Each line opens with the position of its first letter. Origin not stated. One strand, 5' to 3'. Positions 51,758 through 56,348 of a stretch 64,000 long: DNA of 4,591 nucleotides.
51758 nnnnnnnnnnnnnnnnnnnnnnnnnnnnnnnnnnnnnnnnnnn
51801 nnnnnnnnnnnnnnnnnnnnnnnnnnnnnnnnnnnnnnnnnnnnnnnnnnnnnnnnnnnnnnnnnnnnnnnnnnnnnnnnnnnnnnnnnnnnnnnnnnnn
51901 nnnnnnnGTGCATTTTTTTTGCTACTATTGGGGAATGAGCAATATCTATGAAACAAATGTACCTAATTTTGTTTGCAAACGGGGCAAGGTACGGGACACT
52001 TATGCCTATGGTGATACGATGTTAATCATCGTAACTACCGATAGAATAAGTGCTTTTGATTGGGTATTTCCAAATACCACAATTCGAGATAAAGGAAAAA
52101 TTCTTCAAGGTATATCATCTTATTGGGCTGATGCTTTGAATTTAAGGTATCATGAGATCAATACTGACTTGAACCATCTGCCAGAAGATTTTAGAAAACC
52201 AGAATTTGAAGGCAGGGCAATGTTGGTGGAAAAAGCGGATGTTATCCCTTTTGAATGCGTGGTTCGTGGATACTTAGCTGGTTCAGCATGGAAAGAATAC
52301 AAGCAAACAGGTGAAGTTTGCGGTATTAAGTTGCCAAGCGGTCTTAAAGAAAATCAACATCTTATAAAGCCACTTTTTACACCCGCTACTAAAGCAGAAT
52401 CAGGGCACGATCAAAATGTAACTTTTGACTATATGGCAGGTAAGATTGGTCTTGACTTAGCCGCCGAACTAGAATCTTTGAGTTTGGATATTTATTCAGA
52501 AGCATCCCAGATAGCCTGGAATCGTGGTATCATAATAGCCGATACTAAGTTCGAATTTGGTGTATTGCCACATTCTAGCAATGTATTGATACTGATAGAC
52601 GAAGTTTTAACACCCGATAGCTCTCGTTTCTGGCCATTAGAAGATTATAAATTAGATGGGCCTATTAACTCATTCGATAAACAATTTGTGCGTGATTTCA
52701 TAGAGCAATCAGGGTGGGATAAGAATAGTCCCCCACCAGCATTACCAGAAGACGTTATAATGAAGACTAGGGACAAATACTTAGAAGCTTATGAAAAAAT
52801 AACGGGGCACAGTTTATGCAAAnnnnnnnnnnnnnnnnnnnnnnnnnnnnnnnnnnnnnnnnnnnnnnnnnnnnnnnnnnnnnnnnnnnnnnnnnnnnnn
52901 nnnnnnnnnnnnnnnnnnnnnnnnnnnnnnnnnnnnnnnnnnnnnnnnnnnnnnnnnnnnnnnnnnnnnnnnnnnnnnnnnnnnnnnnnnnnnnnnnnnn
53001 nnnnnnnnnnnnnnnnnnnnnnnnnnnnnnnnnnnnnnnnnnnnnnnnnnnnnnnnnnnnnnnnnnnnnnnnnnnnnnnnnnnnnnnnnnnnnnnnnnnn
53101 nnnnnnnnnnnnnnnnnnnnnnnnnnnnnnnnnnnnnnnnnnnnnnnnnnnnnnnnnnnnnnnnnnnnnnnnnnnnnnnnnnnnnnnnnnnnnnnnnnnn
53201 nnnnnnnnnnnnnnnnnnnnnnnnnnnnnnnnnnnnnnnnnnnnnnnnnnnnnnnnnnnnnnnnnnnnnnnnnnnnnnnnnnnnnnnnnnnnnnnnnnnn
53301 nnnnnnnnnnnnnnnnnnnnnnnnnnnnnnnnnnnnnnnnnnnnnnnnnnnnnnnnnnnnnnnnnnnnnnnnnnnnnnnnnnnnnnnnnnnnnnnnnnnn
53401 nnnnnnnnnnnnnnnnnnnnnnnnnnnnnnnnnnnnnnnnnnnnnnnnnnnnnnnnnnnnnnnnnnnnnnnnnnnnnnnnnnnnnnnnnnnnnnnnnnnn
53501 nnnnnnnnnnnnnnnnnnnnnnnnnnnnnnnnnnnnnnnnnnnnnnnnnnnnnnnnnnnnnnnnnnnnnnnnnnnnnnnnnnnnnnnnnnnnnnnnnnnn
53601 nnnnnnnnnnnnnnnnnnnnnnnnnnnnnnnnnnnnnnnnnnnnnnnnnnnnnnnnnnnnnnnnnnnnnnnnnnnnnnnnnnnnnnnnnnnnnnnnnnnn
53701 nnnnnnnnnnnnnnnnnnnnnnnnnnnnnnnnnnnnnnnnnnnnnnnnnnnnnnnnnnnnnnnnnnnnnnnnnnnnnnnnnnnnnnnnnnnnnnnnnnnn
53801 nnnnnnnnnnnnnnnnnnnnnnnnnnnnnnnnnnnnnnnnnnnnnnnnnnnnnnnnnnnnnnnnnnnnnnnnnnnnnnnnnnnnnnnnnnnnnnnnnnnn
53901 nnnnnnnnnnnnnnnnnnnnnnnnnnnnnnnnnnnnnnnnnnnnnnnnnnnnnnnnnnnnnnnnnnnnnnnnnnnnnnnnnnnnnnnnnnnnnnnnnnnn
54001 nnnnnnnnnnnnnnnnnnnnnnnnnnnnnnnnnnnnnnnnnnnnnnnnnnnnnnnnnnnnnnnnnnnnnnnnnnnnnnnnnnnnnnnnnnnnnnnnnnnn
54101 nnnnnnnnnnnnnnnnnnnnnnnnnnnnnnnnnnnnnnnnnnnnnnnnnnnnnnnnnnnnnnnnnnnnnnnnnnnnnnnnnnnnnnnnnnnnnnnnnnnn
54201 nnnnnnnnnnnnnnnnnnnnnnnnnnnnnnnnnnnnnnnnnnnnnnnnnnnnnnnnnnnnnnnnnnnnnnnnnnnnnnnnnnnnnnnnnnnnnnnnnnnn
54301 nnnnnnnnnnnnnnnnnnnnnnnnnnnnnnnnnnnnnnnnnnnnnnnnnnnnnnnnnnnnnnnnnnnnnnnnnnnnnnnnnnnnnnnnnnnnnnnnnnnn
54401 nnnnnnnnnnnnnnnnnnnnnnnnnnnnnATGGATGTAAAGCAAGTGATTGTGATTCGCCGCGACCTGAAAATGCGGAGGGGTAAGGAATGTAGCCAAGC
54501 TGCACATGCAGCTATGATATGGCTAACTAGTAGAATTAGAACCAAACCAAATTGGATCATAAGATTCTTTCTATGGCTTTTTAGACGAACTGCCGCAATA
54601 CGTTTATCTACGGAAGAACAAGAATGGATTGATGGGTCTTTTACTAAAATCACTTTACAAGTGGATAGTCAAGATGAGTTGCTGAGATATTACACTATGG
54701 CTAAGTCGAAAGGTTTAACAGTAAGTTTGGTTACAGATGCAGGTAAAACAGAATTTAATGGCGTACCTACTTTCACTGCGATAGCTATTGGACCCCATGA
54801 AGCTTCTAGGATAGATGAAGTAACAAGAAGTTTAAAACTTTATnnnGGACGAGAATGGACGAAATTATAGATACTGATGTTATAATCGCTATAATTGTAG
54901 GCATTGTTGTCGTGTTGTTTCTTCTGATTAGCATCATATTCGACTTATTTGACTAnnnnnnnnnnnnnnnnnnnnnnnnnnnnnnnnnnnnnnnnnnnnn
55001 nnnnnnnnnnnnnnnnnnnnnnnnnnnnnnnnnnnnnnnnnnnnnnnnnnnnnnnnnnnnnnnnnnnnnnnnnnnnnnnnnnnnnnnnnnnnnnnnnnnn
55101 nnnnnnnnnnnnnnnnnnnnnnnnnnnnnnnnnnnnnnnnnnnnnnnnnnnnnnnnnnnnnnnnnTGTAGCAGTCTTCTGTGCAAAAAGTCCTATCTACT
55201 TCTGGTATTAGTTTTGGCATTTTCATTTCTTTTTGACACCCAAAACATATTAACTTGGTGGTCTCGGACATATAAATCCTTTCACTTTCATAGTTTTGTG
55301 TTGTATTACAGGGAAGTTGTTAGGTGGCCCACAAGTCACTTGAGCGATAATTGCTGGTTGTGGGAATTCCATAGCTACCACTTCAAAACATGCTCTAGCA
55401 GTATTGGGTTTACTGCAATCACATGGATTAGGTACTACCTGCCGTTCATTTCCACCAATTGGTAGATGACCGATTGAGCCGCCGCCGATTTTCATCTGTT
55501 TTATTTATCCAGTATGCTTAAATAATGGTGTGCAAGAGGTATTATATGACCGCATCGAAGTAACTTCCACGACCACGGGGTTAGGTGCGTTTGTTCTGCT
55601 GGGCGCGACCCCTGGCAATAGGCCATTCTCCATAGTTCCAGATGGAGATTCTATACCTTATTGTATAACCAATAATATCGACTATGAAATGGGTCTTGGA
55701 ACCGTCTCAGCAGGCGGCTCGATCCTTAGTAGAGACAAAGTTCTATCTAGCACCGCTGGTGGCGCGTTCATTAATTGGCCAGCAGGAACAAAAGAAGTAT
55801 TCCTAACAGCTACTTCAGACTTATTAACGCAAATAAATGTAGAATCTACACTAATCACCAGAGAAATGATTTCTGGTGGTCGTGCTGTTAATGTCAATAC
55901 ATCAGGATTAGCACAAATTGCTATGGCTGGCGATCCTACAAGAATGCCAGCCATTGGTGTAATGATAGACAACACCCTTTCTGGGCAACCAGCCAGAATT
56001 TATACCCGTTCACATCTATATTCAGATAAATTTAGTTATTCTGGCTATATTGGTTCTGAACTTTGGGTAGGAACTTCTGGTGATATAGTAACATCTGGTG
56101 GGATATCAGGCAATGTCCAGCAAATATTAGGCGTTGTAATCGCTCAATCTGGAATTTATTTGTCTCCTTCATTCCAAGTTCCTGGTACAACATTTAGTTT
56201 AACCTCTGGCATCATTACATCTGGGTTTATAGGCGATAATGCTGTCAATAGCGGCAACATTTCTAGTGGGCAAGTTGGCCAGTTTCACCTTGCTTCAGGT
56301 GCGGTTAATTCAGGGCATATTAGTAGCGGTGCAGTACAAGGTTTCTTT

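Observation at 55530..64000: Two adjacent giant repeat proteins built from 1.1-1.3 kb tandem DNA repeats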

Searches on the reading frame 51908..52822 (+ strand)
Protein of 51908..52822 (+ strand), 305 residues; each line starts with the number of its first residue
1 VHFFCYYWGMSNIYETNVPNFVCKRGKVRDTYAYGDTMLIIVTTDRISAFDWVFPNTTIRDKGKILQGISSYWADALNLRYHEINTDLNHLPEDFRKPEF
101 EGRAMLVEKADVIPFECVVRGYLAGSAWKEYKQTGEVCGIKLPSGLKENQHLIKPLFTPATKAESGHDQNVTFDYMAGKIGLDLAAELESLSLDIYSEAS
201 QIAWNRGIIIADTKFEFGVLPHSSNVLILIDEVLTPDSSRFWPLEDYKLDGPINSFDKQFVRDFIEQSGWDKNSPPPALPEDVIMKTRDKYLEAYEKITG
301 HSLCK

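Call 14: search_protein_families(library=phrogs, proteins=[window:51908-52822:+], max_evalue=0.001)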
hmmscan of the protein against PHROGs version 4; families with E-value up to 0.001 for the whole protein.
window:51908-52822:+ (305 aa): 1 family
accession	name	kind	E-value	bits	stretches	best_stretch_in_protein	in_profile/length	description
phrog_1112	-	moron, auxiliary metabolic gene and host takeover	3.4e-15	57.2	1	24-246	5-199/232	phosphoribosylaminoimidazole-succinocarboxamide synthase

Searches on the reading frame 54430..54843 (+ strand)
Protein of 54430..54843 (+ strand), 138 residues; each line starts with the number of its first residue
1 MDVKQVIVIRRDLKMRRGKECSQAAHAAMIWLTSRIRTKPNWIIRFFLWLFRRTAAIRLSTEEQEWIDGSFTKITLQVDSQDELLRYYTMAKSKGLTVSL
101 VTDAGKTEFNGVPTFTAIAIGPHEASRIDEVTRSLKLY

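Call 70: search_protein_families(library=pfam, proteins=[window:54430-54843:+], max_evalue=0.01)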
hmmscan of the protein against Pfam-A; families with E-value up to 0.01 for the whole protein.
window:54430-54843:+ (138 aa): 1 family
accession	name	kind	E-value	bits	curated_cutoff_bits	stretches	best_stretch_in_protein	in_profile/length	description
PF01981.21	PTH2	-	6.5e-30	104.1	23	1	3-138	1-115/115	Peptidyl-tRNA hydrolase PTH2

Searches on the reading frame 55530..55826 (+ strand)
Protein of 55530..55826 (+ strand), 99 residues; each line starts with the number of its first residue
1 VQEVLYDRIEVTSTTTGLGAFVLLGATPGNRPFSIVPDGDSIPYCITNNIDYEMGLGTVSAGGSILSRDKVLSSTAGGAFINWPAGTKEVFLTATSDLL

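Call 71: search_protein_families(library=phrogs, proteins=[window:55530-55826:+], max_evalue=0.001)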
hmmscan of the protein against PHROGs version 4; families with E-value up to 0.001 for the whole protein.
window:55530-55826:+ (99 aa): 0 families

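Call 74: search_solved_structures(query=window:55530-55826:+, max_evalue=10, show_alignments=2)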
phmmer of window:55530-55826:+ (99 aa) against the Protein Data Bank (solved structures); distinct sequences matched with E-value up to 10: 11.
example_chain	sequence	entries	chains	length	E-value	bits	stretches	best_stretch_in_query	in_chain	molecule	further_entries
9u5y_A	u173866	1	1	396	0.041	17.1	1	6-70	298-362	Pentalenolactone synthase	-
8w7g_A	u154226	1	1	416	0.047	16.9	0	6-70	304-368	Pentalenolactone synthase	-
7xz7_A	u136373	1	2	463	0.2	14.8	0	39-76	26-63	Fucoidan lyase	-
7xz8_A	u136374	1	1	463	0.21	14.8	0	39-76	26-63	Fucoidan lyase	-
7xzb_A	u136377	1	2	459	0.31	14.2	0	39-76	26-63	Fucoidan lyase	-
7xzc_A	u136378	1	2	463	0.31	14.2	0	39-76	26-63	Fucoidan lyase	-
7xze_A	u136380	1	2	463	0.31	14.2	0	39-76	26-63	Fucoidan lyase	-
7xz9_A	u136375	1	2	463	0.31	14.2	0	39-76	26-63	Fucoidan lyase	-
7xzd_A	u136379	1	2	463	0.32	14.2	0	39-76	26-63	Fucoidan lyase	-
7xza_A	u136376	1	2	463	0.32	14.2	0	39-76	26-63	Fucoidan lyase FdlA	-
7xzf_A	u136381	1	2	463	0.32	14.2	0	39-76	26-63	Fucoidan lyase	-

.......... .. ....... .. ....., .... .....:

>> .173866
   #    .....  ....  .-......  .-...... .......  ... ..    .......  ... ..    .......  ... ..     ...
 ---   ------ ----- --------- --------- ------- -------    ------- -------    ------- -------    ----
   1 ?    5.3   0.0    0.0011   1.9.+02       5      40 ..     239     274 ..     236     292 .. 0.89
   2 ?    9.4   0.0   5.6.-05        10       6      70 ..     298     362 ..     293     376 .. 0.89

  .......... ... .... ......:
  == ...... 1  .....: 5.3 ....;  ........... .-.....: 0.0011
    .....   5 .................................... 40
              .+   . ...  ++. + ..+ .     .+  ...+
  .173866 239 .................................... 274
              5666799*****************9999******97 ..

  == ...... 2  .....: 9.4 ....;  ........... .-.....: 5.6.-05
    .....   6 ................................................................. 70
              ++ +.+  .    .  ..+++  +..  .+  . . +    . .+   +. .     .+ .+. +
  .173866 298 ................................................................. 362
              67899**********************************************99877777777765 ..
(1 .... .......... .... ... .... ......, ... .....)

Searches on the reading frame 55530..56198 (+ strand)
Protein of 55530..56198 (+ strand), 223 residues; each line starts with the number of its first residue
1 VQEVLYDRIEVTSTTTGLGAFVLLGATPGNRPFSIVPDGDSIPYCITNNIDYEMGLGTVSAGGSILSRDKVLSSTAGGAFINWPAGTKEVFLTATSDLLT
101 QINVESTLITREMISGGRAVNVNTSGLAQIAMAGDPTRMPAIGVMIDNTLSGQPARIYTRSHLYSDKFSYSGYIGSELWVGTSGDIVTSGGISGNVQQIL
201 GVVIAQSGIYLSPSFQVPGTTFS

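Call 61: search_dna_similar(query=window:55530-56198:+, collection=phages, mode=protein, max_rows=25, max_evalue=0.01)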
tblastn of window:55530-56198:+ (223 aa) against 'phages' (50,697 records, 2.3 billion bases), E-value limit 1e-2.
Records with a match: 9; places in all: 9; records where one place covers at least 80% of the query: 0.
Best place of each record, by identity: <60% 9.
By first word of the organism name: Caudoviricetes 2; Azospirillum 2; Pelagibacter 1; Roseobacter 1; Methylophilales 1; phage 1; Cronobacter 1.
By host as written in the record: - 2; Azospirillum brasilense Cd 2; Candidatus Pelagibacter sp. HTCC1062 1; Rhodobacteraceae bacterium FZCC0042 1; Methylophilales bacterium H5P1 1; unknown 1; Cronobacter sakazakii ATCC BAA 894 1.
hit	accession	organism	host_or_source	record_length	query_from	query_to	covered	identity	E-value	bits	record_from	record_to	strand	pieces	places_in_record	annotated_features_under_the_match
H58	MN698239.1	Pelagibacter phage HTVC023P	Candidatus Pelagibacter sp. HTCC1062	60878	1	93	42%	47.4%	3e-8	59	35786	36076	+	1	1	hypothetical protein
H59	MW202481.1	Caudoviricetes sp.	Manatee Spring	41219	1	93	42%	47.3%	9e-10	64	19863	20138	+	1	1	tail fiber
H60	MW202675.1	Caudoviricetes sp.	Manatee Spring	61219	1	152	68%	28.9%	5e-12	70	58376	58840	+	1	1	tail fiber | hypothetical protein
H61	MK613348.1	Roseobacter phage CRP-6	Rhodobacteraceae bacterium FZCC0042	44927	1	93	42%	45.7%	5e-11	67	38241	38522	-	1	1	putative tail fiber protein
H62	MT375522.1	Methylophilales phage Venkman EXVC282S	Methylophilales bacterium H5P1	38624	1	93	42%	43.0%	5e-8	58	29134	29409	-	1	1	peptidase S74-like protein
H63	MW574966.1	phage 023Pt_psg01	unknown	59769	1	93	42%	40.6%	4e-11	67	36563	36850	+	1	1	tail fiber domain containing protein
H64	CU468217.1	Azospirillum phage Cd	Azospirillum brasilense Cd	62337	4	93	40%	38.9%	2e-4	48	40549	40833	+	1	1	50: tail fiber protein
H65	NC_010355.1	Azospirillum phage Cd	Azospirillum brasilense Cd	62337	4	93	40%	38.9%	2e-4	48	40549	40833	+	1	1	50: virion structural protein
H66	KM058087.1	Cronobacter phage vB_CsaP_Ss1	Cronobacter sakazakii ATCC BAA 894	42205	13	103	41%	34.0%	9e-6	52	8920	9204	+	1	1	hypothetical protein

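Call 63: get_annotated_region(hit=H61, flank=7000)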
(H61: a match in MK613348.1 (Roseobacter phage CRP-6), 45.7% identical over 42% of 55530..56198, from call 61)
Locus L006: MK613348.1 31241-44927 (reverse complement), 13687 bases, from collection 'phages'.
description: Roseobacter phage CRP-6, complete genome.
organism: Roseobacter phage CRP-6 (NCBI taxid 2559285)
taxonomy: Viruses; Duplodnaviria; Heunggongvirae; Uroviricota; Caudoviricetes
host: Rhodobacteraceae bacterium FZCC0042; source: East Sea of China; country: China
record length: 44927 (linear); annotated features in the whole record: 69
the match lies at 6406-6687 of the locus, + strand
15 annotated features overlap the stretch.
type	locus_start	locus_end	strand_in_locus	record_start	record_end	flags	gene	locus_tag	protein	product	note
CDS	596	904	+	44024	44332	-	-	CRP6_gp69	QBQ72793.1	hypothetical protein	-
CDS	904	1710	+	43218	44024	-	-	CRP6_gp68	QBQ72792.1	hypothetical protein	-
CDS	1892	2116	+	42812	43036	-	-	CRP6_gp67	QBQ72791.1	hypothetical protein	-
CDS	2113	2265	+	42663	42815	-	-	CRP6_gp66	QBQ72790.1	hypothetical protein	-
CDS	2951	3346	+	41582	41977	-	-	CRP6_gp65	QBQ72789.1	hypothetical protein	-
CDS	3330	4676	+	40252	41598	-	-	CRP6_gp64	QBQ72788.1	terminase large subunit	-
CDS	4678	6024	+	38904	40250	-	-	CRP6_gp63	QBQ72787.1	putative portal protein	-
CDS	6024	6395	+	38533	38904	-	-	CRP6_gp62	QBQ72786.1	hypothetical protein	-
CDS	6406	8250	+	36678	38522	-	-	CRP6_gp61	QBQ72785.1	putative tail fiber protein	-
CDS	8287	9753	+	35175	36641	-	-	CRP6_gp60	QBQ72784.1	putative tail fiber protein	-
CDS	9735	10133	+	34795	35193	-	-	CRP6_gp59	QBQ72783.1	putative tail protein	-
CDS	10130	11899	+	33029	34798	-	-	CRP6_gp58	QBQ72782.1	hypothetical protein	-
CDS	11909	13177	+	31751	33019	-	-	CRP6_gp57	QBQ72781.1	hypothetical protein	-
CDS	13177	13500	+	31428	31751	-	-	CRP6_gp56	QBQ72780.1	hypothetical protein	-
CDS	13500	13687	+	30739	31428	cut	-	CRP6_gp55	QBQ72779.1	hypothetical protein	-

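Call 64: get_annotated_region(hit=H66, flank=7000)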
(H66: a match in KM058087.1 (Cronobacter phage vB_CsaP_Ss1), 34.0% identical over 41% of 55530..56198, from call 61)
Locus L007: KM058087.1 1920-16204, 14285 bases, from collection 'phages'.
description: Cronobacter phage vB_CsaP_Ss1, complete genome.
organism: Cronobacter phage vB_CsaP_Ss1 (NCBI taxid 1498011)
taxonomy: Viruses; Duplodnaviria; Heunggongvirae; Uroviricota; Caudoviricetes
host: Cronobacter sakazakii ATCC BAA 894; source: -; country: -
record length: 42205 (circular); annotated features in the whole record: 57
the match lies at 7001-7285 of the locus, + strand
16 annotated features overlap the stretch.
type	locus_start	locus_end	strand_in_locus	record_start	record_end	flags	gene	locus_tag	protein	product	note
CDS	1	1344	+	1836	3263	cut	-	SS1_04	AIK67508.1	putative terminase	orf04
CDS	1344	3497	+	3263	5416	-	-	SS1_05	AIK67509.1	portal protein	orf05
CDS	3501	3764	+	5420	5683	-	-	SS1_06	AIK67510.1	hypothetical protein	orf06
CDS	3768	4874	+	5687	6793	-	-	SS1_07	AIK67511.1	putative scaffolding protein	orf07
CDS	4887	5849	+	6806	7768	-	-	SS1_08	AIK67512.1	major head protein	orf08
CDS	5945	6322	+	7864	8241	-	-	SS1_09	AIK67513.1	hypothetical protein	orf09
CDS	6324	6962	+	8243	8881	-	-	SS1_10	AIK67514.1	hypothetical protein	orf10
CDS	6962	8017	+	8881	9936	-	-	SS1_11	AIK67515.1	hypothetical protein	orf11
CDS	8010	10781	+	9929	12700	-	-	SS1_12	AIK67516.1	tail protein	orf12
CDS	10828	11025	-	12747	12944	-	-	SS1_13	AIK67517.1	putative cell wall hydrolase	orf13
CDS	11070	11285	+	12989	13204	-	-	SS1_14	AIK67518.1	hypothetical protein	orf14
CDS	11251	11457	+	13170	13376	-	-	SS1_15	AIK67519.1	hypothetical protein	orf15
CDS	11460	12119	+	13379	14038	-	-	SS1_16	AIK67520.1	tail fiber protein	orf16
CDS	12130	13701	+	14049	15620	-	-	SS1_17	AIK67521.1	hypothetical protein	orf17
CDS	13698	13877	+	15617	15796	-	-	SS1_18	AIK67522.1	hypothetical protein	orf18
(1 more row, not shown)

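Call 96: get_annotated_region(hit=H62, flank=6000)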
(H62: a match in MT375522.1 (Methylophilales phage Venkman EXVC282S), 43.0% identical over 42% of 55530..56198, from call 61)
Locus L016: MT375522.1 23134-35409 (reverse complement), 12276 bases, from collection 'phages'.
description: Methylophilales phage Venkman EXVC282S, complete genome.
organism: Methylophilales phage Venkman EXVC282S (NCBI taxid 2727865)
taxonomy: Viruses; Duplodnaviria; Heunggongvirae; Uroviricota; Caudoviricetes
host: Methylophilales bacterium H5P1; source: -; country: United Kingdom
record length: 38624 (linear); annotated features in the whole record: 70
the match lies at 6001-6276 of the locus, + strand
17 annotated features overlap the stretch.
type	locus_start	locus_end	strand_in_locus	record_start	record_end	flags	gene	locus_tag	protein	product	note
CDS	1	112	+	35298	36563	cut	-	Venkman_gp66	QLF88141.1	terminase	-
CDS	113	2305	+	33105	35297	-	-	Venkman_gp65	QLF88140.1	portal protein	-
CDS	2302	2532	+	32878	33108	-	-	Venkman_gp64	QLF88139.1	hypothetical protein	-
CDS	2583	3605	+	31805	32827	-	-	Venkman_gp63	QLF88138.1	scaffolding protein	-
CDS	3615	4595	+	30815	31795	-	-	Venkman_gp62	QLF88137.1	major capsid protein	-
CDS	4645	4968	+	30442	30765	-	-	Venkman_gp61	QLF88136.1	putative reprolysin/zinc metalloprotease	-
CDS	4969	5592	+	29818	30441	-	-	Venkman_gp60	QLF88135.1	tail tube A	-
CDS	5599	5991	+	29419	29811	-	-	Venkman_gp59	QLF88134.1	tail tube B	-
CDS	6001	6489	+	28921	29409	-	-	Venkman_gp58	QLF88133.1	peptidase S74-like protein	-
CDS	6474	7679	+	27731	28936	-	-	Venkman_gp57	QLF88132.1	tail fiber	-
CDS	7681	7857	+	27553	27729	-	-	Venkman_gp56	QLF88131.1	mesocentin-like protein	-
CDS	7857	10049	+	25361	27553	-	-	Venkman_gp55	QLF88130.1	putative FhaB-like adhesion protein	-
CDS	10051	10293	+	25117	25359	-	-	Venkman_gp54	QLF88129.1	putative F-box and FNIP repeat-containing protein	-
CDS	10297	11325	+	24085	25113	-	-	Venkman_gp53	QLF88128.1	tail fiber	-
CDS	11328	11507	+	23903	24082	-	-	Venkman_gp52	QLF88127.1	hypothetical protein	-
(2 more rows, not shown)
